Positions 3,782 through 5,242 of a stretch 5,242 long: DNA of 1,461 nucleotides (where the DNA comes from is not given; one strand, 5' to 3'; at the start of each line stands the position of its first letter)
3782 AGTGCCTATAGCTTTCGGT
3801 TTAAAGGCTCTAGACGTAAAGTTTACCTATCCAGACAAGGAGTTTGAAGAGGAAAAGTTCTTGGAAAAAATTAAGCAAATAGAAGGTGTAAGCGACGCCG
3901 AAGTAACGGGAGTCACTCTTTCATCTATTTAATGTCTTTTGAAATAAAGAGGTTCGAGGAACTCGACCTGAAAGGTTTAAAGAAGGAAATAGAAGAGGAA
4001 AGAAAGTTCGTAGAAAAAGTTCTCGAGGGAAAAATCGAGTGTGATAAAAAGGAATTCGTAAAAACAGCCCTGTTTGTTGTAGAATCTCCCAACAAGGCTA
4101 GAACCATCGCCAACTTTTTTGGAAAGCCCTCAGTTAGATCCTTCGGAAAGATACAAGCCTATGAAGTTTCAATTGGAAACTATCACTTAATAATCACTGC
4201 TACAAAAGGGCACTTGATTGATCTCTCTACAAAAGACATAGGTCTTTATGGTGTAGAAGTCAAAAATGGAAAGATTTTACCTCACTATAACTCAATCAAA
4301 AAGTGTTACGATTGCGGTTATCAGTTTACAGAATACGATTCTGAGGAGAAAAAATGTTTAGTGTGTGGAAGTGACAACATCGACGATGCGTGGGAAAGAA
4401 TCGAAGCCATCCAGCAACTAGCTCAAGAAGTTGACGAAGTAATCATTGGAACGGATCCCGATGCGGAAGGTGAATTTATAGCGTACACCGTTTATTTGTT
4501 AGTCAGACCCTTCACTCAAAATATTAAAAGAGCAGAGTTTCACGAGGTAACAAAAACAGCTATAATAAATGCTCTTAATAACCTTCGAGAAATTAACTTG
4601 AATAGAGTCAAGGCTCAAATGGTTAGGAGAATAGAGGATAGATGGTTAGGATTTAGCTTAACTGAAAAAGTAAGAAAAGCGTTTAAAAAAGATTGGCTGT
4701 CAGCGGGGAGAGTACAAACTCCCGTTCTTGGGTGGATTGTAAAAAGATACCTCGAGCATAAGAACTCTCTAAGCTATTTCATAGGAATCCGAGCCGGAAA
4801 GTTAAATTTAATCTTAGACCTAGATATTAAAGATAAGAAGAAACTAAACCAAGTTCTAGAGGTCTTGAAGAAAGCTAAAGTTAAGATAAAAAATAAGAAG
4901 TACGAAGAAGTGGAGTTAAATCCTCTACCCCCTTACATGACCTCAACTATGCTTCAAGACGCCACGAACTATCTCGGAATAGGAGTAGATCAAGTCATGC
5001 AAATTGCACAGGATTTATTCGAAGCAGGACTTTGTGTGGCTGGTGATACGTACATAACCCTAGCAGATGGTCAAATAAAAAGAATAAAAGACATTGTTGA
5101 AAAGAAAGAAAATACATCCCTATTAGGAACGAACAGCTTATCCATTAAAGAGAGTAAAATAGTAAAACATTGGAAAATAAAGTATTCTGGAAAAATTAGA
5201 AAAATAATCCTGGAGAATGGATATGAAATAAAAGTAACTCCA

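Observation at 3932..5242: Reverse-gyrase topoisomerase half encoded as its own gene (naturally split reverse gyrase); missed by the ORF track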

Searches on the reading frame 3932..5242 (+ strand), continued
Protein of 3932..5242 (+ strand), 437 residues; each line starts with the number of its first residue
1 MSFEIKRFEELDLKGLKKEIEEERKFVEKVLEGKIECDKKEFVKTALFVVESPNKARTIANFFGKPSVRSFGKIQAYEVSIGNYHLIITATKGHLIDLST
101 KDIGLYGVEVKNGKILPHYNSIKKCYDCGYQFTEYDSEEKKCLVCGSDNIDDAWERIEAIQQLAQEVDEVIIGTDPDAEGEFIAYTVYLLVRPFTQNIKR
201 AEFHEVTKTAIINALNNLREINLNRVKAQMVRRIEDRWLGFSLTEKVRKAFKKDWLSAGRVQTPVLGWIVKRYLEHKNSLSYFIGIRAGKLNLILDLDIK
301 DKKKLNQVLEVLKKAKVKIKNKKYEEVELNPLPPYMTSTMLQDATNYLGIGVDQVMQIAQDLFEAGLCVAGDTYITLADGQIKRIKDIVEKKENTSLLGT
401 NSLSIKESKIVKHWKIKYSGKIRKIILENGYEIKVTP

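Call 44: find_encoding_contigs(protein=P0150, flank=4000, max_places=6)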
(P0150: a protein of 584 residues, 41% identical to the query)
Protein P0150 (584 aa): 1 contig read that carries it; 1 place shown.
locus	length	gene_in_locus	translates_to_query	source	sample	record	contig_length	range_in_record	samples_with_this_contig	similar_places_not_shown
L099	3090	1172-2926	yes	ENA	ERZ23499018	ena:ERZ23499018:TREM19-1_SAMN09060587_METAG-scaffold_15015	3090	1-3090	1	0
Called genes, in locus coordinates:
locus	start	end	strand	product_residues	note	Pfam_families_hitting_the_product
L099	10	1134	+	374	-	PF01555:N6_N4_Mtase (faint), PF02926:THUMP (weak), PF01170:UPF0020, PF02384:N6_Mtase (weak), PF07669:Eco57I (weak), PF05175:MTS (faint)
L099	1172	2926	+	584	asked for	PF17915:zf_Rg, PF04851:ResIII, PF00270:DEAD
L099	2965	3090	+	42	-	?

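Call 45: find_encoding_contigs(protein=P0248, flank=4000, max_places=6)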
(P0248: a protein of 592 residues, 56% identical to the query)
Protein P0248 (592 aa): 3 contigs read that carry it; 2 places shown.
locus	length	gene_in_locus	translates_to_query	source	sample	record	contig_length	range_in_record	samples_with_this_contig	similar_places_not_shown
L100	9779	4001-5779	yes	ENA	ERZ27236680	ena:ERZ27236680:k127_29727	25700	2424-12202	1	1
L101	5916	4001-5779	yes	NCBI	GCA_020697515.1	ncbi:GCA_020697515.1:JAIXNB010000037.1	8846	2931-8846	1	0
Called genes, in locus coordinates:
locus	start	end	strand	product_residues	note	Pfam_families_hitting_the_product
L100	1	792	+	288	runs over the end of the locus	-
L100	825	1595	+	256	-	PF00575:S1 (weak), PF07541:EIF_2_alpha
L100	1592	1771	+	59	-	PF04135:Nop10p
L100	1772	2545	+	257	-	PF09754:PAC2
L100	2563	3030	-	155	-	PF27325:MJ0538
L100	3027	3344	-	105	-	PF00935:Ribosomal_L44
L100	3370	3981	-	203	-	PF05916:Sld5 (faint), PF22090:Gins51_C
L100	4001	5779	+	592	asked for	PF04851:ResIII, PF00270:DEAD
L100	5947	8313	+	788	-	PF08351:TmcA_N, PF13508:Acetyltransf_7 (faint), PF05127:NAT10_TcmA_helicase, PF13718:GNAT_acetyltr_2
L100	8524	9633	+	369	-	PF02005:TRM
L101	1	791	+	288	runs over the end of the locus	-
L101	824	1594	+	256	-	PF00575:S1 (weak), PF07541:EIF_2_alpha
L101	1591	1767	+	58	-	PF04135:Nop10p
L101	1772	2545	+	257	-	PF09754:PAC2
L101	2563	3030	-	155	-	PF27325:MJ0538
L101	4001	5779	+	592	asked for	PF04851:ResIII, PF00270:DEAD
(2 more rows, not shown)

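Call 47: find_encoding_contigs(protein=P0249, flank=5000, max_places=8)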
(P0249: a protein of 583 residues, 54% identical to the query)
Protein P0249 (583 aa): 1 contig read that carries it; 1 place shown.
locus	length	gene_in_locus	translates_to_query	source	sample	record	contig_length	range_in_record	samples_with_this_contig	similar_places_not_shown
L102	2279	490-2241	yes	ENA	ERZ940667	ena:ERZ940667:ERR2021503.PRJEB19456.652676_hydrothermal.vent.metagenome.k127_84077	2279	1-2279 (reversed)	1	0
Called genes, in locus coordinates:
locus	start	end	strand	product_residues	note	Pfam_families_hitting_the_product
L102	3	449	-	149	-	?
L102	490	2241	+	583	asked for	PF04851:ResIII, PF00270:DEAD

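Call 48: find_encoding_contigs(protein=P0251, flank=5000, max_places=8)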
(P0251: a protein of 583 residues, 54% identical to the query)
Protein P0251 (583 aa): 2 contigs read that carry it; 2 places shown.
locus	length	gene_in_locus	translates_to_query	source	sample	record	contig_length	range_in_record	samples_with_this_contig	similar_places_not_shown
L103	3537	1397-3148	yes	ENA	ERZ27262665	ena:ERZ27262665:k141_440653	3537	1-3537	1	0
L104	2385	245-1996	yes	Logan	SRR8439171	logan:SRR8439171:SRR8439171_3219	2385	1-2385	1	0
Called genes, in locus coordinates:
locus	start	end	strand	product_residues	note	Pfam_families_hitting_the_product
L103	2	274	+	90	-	?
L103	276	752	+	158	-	PF27325:MJ0538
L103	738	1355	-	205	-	PF05916:Sld5 (faint), PF22090:Gins51_C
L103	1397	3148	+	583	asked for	PF04851:ResIII, PF00270:DEAD, PF00271:Helicase_C (faint)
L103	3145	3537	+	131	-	?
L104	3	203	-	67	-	?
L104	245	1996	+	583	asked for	PF04851:ResIII, PF00270:DEAD, PF00271:Helicase_C (faint)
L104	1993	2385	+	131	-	?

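Call 62: search_protein_families(library=pfam, proteins=[P0249], max_evalue=0.001)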
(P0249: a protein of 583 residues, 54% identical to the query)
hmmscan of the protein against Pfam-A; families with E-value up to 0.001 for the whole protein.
P0249 (583 aa): 5 families
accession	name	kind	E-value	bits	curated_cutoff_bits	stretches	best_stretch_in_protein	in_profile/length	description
PF00270.35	DEAD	-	7.7e-16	58.7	26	1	93-220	2-130/167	DEAD/DEAH box helicase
PF04851.21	ResIII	-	6e-10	39.7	22.5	1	103-216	21-134/164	Type III restriction enzyme, res subunit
PF00271.37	Helicase_C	-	3.8e-05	24.3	23.5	0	331-420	12-95/110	Helicase conserved C-terminal domain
PF00176.29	SNF2-rel_dom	-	0.00068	19.3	24.9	0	96-214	6-132/290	SNF2-related domain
PF17915.7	zf_Rg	-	0.00073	19.3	25.5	0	5-28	6-29/49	Reverse gyrase zinc finger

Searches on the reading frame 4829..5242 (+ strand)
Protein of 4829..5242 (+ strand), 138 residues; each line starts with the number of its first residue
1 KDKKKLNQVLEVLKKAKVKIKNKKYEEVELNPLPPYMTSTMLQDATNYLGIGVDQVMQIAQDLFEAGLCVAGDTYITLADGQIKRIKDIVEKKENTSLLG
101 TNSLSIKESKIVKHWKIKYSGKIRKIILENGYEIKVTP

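Call 58: search_protein_representatives(protein=window:4829-5242:+)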
Query: 138 residues. Proteins with E-value up to 0.001 (for the whole library): 264; up to 1e-10: 12; up to 1e-30: 0. The best 150 are listed.
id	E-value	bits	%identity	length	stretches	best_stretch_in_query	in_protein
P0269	6.5e-29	116.9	50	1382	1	1-138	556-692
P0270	1.2e-27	112.9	48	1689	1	8-138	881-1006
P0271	3.0e-27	111.6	47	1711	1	18-138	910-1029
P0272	9.7e-27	109.9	49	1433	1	15-138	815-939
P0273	1.7e-20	89.8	48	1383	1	18-138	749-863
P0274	2.9e-20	89.0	41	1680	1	3-138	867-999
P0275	4.6e-18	81.9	41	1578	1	4-138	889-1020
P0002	5.2e-17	78.5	57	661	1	1-75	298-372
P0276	5.5e-16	75.2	59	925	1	1-70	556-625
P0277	1.9e-15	73.5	41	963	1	4-138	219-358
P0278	3.0e-12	63.1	33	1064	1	3-138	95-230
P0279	1.2e-11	61.1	34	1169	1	3-138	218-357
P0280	1.6e-10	57.5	35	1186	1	8-102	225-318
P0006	2.8e-10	56.7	47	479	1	1-73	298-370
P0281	5.7e-10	55.7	36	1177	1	28-138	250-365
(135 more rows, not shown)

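Call 60: find_encoding_contigs(protein=P0269, flank=8000, max_places=6)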
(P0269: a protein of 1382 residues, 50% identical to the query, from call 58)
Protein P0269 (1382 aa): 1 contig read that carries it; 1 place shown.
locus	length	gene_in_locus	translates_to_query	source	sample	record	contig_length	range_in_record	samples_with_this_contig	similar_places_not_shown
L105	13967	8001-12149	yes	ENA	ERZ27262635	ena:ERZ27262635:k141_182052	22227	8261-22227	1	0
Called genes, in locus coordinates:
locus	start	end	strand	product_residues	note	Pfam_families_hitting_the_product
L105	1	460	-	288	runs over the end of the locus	-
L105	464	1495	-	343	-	PF26356:Pelota_N, PF03464:eRF1_2, PF03465:eRF1_3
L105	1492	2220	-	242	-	PF06819:Arc_PepC (weak)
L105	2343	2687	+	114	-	-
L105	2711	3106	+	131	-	PF01201:Ribosomal_S8e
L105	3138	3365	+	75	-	PF14438:SM-ATX (weak), PF01423:LSM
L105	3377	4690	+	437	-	PF10150:RNase_E_G (weak), PF04167:DUF402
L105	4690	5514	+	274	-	PF01138:RNase_PH, PF03725:RNase_PH_C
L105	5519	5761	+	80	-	PF01192:RNA_pol_Rpb6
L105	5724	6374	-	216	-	PF00702:Hydrolase, PF12710:HAD (weak), PF13419:HAD_2, PF13242:Hydrolase_like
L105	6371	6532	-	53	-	-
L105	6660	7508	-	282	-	PF25011:VSR_TRX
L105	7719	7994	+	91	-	PF00736:EF1_GNE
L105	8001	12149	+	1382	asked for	PF01751:Toprim, PF21349:RUBY_RBDX (weak), PF14890:Intein_splicing, PF01131:Topoisom_bac, PF14890:Intein_splicing, PF14528:LAGLIDADG_3, PF01131:Topoisom_bac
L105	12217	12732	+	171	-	-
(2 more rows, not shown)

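Call 61: list_cluster_members(proteins=[P0269, P0249, P0002, P0003])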
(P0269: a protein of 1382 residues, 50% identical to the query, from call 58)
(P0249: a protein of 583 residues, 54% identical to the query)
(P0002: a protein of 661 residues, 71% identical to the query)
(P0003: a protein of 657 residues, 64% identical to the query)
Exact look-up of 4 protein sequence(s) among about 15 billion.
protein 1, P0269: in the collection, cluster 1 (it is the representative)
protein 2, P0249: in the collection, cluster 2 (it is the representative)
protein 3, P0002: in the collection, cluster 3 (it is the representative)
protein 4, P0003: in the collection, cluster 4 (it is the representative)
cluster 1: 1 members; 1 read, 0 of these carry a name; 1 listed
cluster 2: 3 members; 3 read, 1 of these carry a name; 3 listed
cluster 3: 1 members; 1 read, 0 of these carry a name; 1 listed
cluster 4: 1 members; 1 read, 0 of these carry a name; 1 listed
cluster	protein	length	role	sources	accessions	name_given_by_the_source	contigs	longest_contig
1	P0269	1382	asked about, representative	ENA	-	-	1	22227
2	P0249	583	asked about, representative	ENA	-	-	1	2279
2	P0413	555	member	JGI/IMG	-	reverse gyrase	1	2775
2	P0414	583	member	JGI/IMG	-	-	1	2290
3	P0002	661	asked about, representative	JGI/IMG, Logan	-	-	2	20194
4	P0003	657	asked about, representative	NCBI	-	-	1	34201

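Call 62: search_protein_families(library=pfam, proteins=[P0269], max_evalue=0.001)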
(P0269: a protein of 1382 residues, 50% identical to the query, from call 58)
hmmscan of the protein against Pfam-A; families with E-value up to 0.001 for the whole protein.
P0269 (1382 aa): 5 families
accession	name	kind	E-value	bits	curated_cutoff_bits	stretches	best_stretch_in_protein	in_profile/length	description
PF01131.25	Topoisom_bac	-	1.3e-76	258.7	35.1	2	1080-1330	159-410/411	DNA topoisomerase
PF14890.11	Intein_splicing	-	2.3e-49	167.6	35.8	2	640-1079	11-155/155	Intein splicing domain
PF14528.11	LAGLIDADG_3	-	6.7e-21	74.8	22.5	2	889-964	3-82/82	LAGLIDADG-like domain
PF01751.28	Toprim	-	3.6e-14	53.1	23.1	1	43-175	1-66/96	Toprim domain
PF21349.2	RUBY_RBDX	-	2.2e-06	27.5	26.5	1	121-147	2-28/30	Rubrerythrin, rubredoxin-like domain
